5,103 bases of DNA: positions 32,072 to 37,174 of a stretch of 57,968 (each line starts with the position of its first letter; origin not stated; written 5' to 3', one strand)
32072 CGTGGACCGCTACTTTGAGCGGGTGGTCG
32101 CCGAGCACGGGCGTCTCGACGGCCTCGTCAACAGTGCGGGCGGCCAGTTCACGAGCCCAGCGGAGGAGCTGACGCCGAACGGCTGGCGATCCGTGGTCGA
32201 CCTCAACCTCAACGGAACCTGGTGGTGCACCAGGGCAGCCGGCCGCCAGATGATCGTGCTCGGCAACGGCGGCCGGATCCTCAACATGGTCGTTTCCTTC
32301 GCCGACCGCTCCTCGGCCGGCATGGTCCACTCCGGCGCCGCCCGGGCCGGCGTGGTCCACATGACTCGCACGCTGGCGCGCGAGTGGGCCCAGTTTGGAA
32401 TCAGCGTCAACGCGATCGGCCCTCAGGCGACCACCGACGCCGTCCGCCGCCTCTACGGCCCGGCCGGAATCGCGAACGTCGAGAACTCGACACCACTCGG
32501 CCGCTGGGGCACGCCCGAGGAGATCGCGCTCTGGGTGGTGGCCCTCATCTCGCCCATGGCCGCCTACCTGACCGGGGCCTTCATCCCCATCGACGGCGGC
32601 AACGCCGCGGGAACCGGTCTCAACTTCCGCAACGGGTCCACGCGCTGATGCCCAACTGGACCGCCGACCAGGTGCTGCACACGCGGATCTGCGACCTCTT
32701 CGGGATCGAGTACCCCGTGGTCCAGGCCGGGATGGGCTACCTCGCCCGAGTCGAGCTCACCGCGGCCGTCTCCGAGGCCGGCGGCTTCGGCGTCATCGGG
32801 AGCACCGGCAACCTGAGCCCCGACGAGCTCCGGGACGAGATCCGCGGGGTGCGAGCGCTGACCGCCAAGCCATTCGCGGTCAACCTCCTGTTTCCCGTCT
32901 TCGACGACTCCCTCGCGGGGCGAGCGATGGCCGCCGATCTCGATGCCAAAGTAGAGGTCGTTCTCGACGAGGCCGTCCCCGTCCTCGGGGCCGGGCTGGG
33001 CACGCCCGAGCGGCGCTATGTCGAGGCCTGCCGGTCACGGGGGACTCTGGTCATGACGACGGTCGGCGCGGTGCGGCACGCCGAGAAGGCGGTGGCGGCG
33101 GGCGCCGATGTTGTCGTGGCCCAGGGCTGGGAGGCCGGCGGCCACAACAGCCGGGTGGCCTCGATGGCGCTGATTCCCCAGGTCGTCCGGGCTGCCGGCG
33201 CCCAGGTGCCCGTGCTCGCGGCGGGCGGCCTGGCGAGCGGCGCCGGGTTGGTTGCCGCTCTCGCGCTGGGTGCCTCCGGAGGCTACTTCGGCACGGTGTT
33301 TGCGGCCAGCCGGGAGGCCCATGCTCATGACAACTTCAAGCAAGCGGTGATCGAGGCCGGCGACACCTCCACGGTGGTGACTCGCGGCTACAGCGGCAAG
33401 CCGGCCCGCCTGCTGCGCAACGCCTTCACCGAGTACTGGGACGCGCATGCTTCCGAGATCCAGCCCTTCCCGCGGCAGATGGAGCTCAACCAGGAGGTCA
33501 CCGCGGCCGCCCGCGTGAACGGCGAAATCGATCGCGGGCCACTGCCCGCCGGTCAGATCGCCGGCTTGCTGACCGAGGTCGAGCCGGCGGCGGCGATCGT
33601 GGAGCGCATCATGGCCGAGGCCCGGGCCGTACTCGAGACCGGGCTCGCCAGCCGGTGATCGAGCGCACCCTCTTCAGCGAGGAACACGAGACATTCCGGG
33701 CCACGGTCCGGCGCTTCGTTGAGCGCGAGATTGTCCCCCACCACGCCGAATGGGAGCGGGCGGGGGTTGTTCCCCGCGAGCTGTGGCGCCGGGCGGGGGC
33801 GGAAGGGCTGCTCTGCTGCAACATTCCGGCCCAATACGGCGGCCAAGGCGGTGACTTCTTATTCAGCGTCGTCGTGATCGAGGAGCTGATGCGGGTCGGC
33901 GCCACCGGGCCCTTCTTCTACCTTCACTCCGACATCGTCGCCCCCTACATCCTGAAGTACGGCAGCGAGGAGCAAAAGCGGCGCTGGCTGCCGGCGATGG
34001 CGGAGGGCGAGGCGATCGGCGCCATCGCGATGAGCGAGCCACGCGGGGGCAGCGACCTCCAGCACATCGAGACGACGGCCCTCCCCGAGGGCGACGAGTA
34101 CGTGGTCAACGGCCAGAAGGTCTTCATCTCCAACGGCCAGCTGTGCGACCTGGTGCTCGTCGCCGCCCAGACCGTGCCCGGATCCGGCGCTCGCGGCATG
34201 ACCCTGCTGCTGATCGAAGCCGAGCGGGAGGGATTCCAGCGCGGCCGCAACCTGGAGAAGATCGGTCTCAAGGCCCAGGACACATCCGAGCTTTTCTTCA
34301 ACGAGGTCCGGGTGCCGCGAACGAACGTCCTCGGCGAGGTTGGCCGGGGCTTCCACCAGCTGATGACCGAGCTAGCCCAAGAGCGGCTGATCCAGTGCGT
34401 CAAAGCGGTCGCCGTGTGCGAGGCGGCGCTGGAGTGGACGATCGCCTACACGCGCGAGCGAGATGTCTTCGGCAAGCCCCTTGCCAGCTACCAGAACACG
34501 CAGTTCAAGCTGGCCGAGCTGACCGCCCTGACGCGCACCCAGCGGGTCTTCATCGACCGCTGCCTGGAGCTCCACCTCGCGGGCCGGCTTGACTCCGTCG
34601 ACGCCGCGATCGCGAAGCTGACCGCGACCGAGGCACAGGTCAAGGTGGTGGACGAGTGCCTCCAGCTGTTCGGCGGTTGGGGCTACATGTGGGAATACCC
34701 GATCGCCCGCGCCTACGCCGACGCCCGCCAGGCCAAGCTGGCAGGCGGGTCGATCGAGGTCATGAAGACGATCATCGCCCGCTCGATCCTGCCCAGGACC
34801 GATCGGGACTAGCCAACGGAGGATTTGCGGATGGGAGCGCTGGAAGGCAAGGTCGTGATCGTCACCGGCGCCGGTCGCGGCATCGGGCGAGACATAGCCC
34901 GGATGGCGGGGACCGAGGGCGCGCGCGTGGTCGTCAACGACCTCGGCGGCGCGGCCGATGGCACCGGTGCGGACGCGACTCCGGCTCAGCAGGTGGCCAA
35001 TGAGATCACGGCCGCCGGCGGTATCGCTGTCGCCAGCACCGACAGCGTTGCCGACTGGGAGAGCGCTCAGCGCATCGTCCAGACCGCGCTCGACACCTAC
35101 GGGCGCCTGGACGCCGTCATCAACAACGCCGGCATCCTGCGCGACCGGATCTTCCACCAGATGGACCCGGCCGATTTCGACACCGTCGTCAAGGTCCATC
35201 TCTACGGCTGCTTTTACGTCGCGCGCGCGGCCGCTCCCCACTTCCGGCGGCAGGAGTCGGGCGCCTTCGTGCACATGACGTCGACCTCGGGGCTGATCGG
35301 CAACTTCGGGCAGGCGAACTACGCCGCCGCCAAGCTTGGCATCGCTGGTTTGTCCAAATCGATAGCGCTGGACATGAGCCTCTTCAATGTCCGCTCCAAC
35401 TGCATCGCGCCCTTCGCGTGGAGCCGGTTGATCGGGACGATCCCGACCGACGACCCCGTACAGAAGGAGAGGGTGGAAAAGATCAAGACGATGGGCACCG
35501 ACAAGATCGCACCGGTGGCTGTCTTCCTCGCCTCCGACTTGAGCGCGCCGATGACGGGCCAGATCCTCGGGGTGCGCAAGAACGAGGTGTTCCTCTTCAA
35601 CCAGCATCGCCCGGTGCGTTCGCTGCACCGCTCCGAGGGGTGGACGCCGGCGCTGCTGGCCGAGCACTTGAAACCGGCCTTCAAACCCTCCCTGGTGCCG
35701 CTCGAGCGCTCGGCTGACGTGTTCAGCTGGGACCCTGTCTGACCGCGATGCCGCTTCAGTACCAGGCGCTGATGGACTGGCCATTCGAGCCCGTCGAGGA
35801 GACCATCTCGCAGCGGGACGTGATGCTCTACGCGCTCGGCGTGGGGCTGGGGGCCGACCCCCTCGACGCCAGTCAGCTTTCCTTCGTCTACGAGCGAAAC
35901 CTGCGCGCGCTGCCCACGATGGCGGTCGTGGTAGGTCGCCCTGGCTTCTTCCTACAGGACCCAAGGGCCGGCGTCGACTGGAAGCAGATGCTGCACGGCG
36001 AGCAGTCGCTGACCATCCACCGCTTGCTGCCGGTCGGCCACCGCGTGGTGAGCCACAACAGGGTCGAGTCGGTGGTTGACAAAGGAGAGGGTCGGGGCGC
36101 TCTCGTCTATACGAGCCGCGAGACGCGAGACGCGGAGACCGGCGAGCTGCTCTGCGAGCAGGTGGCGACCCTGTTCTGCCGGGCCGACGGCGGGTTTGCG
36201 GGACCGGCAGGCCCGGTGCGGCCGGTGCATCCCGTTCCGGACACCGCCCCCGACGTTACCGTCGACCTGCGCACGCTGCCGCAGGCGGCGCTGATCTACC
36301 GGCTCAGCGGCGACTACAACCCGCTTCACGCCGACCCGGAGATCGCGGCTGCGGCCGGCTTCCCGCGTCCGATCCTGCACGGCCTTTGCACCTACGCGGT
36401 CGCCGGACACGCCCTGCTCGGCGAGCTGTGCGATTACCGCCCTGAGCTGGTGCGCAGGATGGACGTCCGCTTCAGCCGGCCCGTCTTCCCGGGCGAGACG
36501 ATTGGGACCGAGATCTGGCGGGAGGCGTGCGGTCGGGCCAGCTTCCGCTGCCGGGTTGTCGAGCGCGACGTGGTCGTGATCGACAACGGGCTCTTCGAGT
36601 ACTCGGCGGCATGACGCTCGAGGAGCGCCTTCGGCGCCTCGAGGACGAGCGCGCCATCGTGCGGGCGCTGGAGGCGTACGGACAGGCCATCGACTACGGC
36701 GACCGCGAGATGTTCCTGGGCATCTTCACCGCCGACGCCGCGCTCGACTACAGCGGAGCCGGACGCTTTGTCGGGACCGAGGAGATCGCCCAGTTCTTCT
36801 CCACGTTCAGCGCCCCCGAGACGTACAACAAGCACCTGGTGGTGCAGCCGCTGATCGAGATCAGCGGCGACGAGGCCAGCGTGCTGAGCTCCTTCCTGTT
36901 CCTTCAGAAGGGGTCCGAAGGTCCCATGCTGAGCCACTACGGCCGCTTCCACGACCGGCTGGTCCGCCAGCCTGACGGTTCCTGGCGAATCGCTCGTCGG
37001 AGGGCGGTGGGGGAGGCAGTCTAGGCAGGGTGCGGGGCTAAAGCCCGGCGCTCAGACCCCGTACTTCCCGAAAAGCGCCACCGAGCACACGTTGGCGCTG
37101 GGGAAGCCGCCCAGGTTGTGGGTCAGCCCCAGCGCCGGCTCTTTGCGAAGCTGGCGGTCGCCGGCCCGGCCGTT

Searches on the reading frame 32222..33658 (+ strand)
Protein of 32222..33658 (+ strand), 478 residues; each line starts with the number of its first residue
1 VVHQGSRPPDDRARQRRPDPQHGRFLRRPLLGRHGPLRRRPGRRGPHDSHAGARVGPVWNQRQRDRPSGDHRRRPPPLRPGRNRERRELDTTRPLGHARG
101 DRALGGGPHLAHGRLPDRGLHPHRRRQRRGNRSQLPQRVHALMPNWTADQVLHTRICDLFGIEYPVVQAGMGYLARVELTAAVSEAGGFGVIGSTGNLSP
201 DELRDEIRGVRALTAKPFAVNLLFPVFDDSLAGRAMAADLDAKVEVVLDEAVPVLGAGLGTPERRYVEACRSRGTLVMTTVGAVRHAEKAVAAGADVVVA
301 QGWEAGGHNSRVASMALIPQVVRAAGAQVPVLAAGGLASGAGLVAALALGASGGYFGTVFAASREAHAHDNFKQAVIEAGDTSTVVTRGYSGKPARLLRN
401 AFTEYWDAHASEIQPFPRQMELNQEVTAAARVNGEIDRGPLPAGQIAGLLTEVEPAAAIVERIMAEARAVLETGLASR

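Call 19: search_protein_families(library=pfam, proteins=[window:32222-33658:+], max_evalue=0.00001)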
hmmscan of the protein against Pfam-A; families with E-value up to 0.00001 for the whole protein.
window:32222-33658:+ (478 aa): 3 families
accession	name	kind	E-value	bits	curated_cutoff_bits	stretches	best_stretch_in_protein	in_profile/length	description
PF03060.21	NMO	-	9.1e-66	222.9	28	1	155-465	3-330/331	Nitronate monooxygenase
PF00478.31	IMPDH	-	4.4e-10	39.5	25.6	0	149-314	20-134/345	IMP dehydrogenase / GMP reductase domain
PF01070.24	FMN_dh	-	2e-07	30.8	24.9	1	273-363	218-308/350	FMN-dependent dehydrogenase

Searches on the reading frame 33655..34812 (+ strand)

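Call 19: search_protein_families(library=pfam, proteins=[window:33655-34812:+], max_evalue=0.00001)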
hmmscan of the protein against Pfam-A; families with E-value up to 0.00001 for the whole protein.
window:33655-34812:+ (385 aa): 4 families
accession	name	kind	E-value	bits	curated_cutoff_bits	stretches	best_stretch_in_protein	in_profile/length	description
PF02771.21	Acyl-CoA_dh_N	-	7.2e-40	136.3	22.9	1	8-119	1-113/113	Acyl-CoA dehydrogenase, N-terminal domain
PF00441.29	Acyl-CoA_dh_1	-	3.2e-38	131.7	22.4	1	230-379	1-150/150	Acyl-CoA dehydrogenase, C-terminal domain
PF02770.24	Acyl-CoA_dh_M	-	6.5e-23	81.2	33.3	1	123-218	1-97/97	Acyl-CoA dehydrogenase, middle domain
PF08028.16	Acyl-CoA_dh_2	-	1.6e-09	38.6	22.7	1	246-359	2-125/134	Acyl-CoA dehydrogenase, C-terminal domain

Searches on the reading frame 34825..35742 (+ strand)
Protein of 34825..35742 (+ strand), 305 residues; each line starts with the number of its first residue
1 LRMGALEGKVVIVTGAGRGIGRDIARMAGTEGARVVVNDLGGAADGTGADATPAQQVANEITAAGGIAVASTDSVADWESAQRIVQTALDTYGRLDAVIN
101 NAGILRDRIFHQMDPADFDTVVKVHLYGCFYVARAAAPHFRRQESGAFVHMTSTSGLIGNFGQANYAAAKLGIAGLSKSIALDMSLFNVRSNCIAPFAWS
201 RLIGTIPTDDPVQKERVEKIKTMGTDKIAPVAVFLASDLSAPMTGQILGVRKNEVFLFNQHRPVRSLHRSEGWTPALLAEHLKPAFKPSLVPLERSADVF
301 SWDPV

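Call 19: search_protein_families(library=pfam, proteins=[window:34825-35742:+], max_evalue=0.00001)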
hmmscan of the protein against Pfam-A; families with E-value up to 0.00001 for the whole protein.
window:34825-35742:+ (305 aa): 3 families
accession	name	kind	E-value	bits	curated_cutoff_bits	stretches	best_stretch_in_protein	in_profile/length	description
PF00106.31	adh_short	-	4.3e-41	141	26.6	1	9-196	1-179/195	short chain dehydrogenase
PF13561.12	adh_short_C2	-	1.7e-40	139.6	27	1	15-250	1-231/236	Enoyl-(Acyl carrier protein) reductase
PF08659.16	KR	-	1.6e-18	67.7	22.6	1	11-171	3-154/180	KR domain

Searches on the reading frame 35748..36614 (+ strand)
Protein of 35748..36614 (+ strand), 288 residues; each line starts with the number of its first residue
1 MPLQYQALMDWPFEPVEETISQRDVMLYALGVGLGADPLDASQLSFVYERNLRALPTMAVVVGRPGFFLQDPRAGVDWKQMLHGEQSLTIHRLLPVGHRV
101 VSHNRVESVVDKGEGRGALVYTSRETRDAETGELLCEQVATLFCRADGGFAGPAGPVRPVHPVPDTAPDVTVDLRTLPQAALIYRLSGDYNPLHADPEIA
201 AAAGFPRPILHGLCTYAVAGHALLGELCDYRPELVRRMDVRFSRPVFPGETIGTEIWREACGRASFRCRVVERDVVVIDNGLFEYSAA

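Call 19: search_protein_families(library=pfam, proteins=[window:35748-36614:+], max_evalue=0.00001)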
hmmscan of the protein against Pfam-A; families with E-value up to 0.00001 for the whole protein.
window:35748-36614:+ (288 aa): 3 families
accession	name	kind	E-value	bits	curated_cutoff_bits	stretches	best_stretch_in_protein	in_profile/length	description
PF01575.25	MaoC_dehydratas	-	1.3e-27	96.3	27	1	164-279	6-121/123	MaoC like domain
PF22622.2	MFE-2_hydrat-2_N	-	5.6e-23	81.6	27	1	21-145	4-129/130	MFE-2 hydratase 2 N-terminal domain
PF13452.11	FAS1_DH_region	-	2.2e-13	50.9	22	1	9-129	3-124/132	FAS1-like, dehydratase domain region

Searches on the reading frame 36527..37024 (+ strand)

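Call 53: search_protein_families(library=pfam, proteins=[window:36527-37024:+], max_evalue=0.001)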
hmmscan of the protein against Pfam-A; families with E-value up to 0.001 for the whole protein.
window:36527-37024:+ (165 aa): 4 families
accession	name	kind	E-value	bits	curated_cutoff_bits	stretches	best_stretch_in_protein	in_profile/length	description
PF13577.12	SnoaL_4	-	1.8e-26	93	24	1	36-159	1-126/126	SnoaL-like domain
PF00866.24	Ring_hydroxyl_B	-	1.9e-05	25.2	27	1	91-160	65-135/144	Ring hydroxylating beta subunit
PF12680.13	SnoaL_2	-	0.00015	22.7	27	1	49-123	2-73/102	SnoaL-like domain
PF14534.12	DUF4440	-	0.0004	21.2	25.2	1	44-155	1-107/107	Domain of unknown function (DUF4440)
